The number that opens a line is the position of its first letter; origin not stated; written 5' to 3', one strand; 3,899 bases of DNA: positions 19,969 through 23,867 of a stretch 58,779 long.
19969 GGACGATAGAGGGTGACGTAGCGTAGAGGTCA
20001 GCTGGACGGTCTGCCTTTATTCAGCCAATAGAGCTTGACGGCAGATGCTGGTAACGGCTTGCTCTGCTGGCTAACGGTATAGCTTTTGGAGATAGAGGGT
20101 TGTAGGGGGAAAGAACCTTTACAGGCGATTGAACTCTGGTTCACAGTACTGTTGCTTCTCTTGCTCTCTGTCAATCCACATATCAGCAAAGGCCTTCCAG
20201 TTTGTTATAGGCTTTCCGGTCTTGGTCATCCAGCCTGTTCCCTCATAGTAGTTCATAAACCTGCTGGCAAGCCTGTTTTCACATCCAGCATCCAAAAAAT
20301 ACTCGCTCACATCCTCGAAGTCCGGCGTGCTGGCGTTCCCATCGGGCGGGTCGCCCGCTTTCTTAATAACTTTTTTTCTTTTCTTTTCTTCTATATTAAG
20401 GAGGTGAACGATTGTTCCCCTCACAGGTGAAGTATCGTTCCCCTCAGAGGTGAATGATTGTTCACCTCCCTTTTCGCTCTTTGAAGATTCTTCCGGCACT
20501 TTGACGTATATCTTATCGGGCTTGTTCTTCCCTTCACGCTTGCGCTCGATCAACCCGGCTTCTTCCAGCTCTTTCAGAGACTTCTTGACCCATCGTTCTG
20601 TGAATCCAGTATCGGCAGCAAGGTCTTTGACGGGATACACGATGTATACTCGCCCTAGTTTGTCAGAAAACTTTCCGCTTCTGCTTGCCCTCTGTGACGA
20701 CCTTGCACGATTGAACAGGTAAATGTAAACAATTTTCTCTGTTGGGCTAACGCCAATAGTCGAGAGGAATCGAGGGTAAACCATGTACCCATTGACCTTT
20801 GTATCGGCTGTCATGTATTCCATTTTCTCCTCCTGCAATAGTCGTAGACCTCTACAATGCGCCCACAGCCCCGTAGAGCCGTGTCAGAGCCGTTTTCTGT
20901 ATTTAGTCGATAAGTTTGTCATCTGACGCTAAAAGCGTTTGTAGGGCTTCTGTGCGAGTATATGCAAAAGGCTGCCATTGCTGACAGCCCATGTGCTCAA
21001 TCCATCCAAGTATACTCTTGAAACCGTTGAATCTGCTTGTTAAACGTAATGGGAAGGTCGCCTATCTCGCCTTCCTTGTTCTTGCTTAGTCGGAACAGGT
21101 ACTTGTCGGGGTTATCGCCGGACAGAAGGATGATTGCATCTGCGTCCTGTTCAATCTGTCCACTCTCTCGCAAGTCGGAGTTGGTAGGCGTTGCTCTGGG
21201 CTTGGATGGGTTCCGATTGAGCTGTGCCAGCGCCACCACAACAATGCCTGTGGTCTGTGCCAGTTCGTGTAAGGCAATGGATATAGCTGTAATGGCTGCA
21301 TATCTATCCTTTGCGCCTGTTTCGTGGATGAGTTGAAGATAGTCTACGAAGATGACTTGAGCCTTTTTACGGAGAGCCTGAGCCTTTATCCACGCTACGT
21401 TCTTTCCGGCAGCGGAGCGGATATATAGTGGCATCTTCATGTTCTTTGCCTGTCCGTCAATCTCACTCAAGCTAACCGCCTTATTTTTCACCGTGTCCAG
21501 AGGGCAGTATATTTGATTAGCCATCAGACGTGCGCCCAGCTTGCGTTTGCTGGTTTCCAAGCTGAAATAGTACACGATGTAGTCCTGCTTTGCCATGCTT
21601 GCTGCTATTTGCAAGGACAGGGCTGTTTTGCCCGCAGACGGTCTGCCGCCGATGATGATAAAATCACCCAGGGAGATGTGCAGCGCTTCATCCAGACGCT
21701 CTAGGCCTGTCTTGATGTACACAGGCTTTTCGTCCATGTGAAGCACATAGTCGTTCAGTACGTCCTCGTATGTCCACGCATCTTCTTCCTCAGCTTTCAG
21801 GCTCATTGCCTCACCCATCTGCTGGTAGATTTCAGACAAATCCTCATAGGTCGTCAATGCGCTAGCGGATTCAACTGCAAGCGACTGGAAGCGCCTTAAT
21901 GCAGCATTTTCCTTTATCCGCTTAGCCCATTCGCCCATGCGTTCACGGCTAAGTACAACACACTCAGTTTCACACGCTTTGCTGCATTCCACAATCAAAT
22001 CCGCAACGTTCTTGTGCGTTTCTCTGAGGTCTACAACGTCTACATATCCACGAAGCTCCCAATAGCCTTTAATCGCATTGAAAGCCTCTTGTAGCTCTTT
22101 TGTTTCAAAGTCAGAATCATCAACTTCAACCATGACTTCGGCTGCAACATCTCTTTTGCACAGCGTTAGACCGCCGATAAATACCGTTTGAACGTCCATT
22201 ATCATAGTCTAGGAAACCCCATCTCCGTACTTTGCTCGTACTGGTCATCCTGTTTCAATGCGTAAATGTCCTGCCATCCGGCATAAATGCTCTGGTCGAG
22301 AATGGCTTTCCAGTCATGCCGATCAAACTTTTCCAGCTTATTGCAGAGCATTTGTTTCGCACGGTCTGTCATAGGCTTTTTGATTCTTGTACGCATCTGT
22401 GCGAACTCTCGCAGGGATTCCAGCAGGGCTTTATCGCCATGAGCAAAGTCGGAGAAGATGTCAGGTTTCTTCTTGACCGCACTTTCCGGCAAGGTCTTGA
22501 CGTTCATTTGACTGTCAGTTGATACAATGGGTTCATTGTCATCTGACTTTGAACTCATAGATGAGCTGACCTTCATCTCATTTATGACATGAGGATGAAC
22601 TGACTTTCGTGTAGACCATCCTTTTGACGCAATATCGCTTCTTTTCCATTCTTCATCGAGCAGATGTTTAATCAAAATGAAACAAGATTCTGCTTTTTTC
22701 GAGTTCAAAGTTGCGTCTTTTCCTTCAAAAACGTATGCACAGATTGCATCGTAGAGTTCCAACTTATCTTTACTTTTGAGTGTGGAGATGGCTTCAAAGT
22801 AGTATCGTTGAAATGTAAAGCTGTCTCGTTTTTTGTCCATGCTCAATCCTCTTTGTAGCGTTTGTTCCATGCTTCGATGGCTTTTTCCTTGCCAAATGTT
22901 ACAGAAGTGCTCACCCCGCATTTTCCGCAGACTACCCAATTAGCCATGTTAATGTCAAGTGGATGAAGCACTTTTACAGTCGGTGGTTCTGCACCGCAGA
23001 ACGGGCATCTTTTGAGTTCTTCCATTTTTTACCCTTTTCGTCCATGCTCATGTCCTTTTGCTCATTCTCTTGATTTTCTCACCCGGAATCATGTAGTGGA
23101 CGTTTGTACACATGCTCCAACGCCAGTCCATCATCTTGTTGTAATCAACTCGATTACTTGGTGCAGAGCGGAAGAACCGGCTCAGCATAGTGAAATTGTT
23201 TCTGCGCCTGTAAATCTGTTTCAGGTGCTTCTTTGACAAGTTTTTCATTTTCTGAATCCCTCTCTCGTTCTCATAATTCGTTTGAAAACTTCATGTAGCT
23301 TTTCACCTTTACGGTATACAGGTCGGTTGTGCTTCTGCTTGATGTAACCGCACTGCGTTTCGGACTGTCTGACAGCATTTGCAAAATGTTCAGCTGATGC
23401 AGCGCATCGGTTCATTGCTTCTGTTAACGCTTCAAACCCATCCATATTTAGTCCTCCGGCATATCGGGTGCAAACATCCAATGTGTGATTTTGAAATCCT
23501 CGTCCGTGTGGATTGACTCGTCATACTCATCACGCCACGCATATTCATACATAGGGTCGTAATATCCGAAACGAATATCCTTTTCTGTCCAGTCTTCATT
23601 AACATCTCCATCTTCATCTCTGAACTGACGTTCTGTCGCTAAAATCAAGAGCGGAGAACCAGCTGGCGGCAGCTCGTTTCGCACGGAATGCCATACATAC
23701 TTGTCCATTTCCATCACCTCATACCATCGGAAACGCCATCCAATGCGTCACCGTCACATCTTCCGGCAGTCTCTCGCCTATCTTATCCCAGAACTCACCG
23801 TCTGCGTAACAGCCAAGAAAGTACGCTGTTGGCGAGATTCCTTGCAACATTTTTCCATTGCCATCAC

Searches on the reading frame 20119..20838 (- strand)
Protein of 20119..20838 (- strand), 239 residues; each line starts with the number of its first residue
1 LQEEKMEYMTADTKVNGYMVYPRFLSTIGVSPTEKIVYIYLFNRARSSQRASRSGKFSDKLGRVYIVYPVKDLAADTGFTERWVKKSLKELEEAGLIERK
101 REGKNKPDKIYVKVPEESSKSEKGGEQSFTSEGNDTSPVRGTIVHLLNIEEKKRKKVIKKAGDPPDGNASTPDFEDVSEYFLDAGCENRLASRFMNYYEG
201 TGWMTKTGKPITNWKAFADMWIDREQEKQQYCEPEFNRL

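Call 10: search_protein_families(library=pfam, proteins=[window:20119-20838:-], max_evalue=0.01)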
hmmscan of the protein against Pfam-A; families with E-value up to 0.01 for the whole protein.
window:20119-20838:- (239 aa): 5 families
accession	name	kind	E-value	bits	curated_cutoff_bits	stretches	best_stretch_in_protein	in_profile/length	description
PF13730.12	HTH_36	-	4.1e-06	26.9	25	1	31-97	4-55/55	Helix-turn-helix domain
PF06970.17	RepA_N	-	0.00072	19.8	30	1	30-91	19-76/76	Replication initiator protein A (RepA) N-terminus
PF13545.12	HTH_Crp_2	-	0.0013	19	27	1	64-101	19-57/70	Crp-like helix-turn-helix domain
PF01978.25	TrmB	-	0.0019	18.4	25.6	0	70-115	25-66/68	Sugar-specific transcriptional regulator TrmB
PF25212.1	HVO_A0114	-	0.0075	16.5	27.6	0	72-109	41-76/84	HVO_A0114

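Call 35: search_protein_families(library=phrogs, proteins=[window:20119-20838:-], max_evalue=0.001)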
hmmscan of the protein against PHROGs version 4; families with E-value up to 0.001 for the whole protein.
window:20119-20838:- (239 aa): 12 families
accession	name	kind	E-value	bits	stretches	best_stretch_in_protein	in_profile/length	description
phrog_428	-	DNA, RNA and nucleotide metabolism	1.9e-13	51.4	1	4-148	77-208/455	replication initiation protein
phrog_186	-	DNA, RNA and nucleotide metabolism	7.1e-13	49.9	1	10-148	14-147/308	DnaD-like helicase loader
phrog_15768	-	unknown function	1.3e-11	45.9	1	93-230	59-189/228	-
phrog_270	-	DNA, RNA and nucleotide metabolism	8e-11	42.9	1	28-153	43-156/383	replication initiation protein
phrog_7882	-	DNA, RNA and nucleotide metabolism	3.6e-10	40.8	1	15-136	14-136/314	DnaD-like helicase loader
phrog_678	-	DNA, RNA and nucleotide metabolism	1e-08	36.1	1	69-202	87-239/346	replication initiation O-like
phrog_8102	-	DNA, RNA and nucleotide metabolism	5.4e-07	30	1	1-119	4-112/337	replication initiation protein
phrog_391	-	DNA, RNA and nucleotide metabolism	8.1e-07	30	1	71-173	41-141/298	replication initiation O-like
phrog_32943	-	unknown function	6.5e-06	26.5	1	32-113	33-110/287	-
phrog_345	-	DNA, RNA and nucleotide metabolism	1.2e-05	26.1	1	65-150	67-167/297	replication initiation O-like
phrog_28809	-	unknown function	0.00019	22.3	1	171-226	129-185/211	-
phrog_1032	-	DNA, RNA and nucleotide metabolism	0.00046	21.3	1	70-120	40-76/281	replication initiation protein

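Call 65: find_related_loci(query=window:20119-20838:-, collection=viral_contigs, flank=3000)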
Query window:20119-20838:- (239 aa) in viral_contigs; peptide patterns used: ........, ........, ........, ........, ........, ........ (x = any residue, [..] = any of these).
145 stretches matched a pattern; 139 encode a relative of the query (tblastn E <= 1e-3); the best 80 are kept; 80 distinct loci.
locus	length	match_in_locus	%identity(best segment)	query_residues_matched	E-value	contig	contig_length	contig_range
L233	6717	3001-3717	99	1-239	3e-162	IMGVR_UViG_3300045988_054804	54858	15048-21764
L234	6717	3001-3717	97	1-239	1e-160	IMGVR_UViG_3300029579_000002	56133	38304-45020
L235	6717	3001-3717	97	1-239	1e-160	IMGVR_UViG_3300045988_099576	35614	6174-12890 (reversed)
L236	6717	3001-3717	97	1-239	1e-160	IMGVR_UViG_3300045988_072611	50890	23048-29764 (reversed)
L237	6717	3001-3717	97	1-239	1e-160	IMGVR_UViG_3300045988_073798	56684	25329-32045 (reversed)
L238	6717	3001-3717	97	1-239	4e-160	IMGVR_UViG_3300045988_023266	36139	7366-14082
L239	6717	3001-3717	97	1-239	4e-160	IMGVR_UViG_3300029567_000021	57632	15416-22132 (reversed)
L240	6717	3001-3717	97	1-239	1e-159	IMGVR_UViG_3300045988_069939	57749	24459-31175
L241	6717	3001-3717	97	1-239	5e-159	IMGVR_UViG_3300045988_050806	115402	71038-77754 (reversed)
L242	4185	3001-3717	97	1-239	3e-161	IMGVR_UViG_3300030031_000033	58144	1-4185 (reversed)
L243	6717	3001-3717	97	1-239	5e-159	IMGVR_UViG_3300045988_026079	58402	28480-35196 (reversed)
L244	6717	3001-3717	97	1-239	5e-159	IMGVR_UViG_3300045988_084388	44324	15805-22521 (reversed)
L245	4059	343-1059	97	1-239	2e-161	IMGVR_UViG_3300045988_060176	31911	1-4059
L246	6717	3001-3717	97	1-239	7e-159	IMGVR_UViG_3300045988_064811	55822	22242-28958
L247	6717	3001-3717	96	1-239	2e-158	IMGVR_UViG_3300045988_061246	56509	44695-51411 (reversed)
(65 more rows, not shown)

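Call 68: search_protein_families(library=ncbifam, proteins=[window:20119-20838:-], max_evalue=0.001)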
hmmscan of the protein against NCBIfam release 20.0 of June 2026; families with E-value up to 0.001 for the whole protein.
window:20119-20838:- (239 aa): 1 family
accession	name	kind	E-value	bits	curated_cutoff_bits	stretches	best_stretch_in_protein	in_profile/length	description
NF033788.1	HTH_metalloreg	subfamily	0.00028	20.6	55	1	69-105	27-63/77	metalloregulator ArsR/SmtB family transcription factor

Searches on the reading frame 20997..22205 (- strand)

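Call 10: search_protein_families(library=pfam, proteins=[window:20997-22205:-], max_evalue=0.01)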
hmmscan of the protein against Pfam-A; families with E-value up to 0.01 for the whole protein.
window:20997-22205:- (402 aa): 6 families
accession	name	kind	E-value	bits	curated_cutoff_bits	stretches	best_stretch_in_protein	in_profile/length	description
PF03796.21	DnaB_C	-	1.4e-50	172.5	27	1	164-397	2-255/255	DnaB-like helicase C terminal domain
PF13481.12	AAA_25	-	7.3e-10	39.2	27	1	176-330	29-191/195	AAA domain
PF06745.19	ATPase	-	0.0001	22.2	26.6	1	164-319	1-158/231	KaiC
PF01637.24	ATPase_2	-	0.00013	22.3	33.2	1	167-294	7-123/225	ATPase domain predominantly from Archaea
PF20720.3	nSTAND3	-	0.00071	19.7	27.2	1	182-214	19-51/155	Novel STAND NTPase 3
PF06414.18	Zeta_toxin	-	0.0045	16.9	22.3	0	182-210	18-46/199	Zeta toxin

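Call 35: search_protein_families(library=phrogs, proteins=[window:20997-22205:-], max_evalue=0.001)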
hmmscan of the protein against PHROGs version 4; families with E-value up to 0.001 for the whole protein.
window:20997-22205:- (402 aa): 8 families
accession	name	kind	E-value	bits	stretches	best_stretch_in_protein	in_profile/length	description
phrog_19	-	DNA, RNA and nucleotide metabolism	3.6e-75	255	1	3-399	161-582/621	DnaB-like replicative helicase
phrog_243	-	DNA, RNA and nucleotide metabolism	3.5e-33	115.7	1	158-397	16-267/273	DnaB-like replicative helicase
phrog_239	-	DNA, RNA and nucleotide metabolism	2.2e-28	100.7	1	122-398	300-599/801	DNA primase/helicase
phrog_11530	-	unknown function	5.2e-21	76.3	1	271-364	17-116/184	-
phrog_5482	-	unknown function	7.2e-08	32.5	1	148-361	16-246/341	-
phrog_23150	-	unknown function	2.4e-05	25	1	6-202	12-216/217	-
phrog_97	-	other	5.8e-05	23.5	1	162-219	48-114/506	UvsX-like recombinase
phrog_6891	-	other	0.00064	20.4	0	183-293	45-133/310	ATPase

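Call 68: search_protein_families(library=ncbifam, proteins=[window:20997-22205:-], max_evalue=0.001)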
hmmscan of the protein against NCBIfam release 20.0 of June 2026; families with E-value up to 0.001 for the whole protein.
window:20997-22205:- (402 aa): 20 families
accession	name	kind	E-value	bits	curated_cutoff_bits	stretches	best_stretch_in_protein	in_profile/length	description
TIGR00665.1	DnaB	equivalog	2.8e-55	187.9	385.25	1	8-398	11-433/435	replicative DNA helicase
TIGR03600.1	phage_DnaB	exception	8e-52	176.6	498.65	1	9-362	8-387/421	phage replicative helicase, DnaB family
NF006306.0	PRK08506.1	equivalog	2e-40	138.8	596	1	17-361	20-384/472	replicative DNA helicase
NF004384.0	PRK05748.1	equivalog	2.4e-38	131.9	525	1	10-398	21-442/452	replicative DNA helicase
NF040583.1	dnaB_SPI-7_type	exception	1.9e-37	129.4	655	1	6-398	8-434/434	SPI-7-type island replicative DNA helicase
NF006606.0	PRK09165.1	equivalog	1.3e-34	119.6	540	1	158-361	194-425/497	replicative DNA helicase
NF005852.0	PRK07773.1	equivalog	8.8e-32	110.3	780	1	8-356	33-404/886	replicative DNA helicase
NF005240.0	PRK06749.1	subfamily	1.4e-29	103.2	686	1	144-397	146-426/428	replicative DNA helicase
NF005424.0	PRK07004.1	equivalog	1.1e-27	96.7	834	1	166-399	198-452/460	replicative DNA helicase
NF004967.0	PRK06321.1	equivalog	1.8e-27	96.4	751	1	171-400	216-467/472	replicative DNA helicase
NF004109.0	PRK05595.1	equivalog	2.6e-27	95.6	737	1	14-365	22-397/444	replicative DNA helicase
NF005945.0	PRK08006.1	equivalog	6.3e-26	91.2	898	1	8-399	36-464/471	replicative DNA helicase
NF006458.0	PRK08840.1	equivalog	2.1e-25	89.3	884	1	164-399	200-457/464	replicative DNA helicase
NF006443.0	PRK08760.1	equivalog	4e-24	84.8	741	1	164-382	212-451/476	replicative DNA helicase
NF005369.0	PRK06904.1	equivalog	6.2e-24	84.5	809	1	165-398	207-464/474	replicative DNA helicase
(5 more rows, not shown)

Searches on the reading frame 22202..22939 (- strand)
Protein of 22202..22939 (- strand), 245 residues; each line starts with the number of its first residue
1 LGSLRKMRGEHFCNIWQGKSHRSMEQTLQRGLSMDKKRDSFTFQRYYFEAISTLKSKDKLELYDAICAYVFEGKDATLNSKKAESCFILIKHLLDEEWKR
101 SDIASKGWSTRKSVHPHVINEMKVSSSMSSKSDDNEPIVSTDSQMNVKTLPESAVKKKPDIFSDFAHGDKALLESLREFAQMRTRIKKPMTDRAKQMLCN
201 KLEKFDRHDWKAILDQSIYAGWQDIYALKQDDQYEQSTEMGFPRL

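Call 10: search_protein_families(library=pfam, proteins=[window:22202-22939:-], max_evalue=0.01)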
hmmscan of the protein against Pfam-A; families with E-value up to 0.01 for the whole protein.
window:22202-22939:- (245 aa): 1 family
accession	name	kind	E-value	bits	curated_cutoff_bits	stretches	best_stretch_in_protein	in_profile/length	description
PF19808.4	DUF6291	-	5.1e-09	36.6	27.2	1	40-100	1-60/79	Family of unknown function (DUF6291)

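Call 35: search_protein_families(library=phrogs, proteins=[window:22202-22939:-], max_evalue=0.001)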
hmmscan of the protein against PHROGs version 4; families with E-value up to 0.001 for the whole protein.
window:22202-22939:- (245 aa): 4 families
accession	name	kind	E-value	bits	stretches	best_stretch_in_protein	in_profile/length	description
phrog_678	-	DNA, RNA and nucleotide metabolism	6e-11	43.5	1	120-236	165-290/346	replication initiation O-like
phrog_15768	-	unknown function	2e-07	32.2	1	37-159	1-118/228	-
phrog_19415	-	unknown function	9.1e-05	23.5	1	34-147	1-120/224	-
phrog_16304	-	unknown function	0.00074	20.5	1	36-100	2-65/244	-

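Call 68: search_protein_families(library=ncbifam, proteins=[window:22202-22939:-], max_evalue=0.001)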
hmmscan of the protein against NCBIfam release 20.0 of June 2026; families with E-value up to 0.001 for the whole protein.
window:22202-22939:- (245 aa): 0 families

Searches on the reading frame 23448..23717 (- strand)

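Call 36: search_protein_families(library=pfam, proteins=[window:23448-23717:-], max_evalue=0.01)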
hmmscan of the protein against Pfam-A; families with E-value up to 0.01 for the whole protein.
window:23448-23717:- (89 aa): 1 family
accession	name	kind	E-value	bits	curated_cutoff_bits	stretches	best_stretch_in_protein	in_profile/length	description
PF04448.17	DUF551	-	0.0007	20.8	22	1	9-87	2-67/68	Protein of unknown function (DUF551)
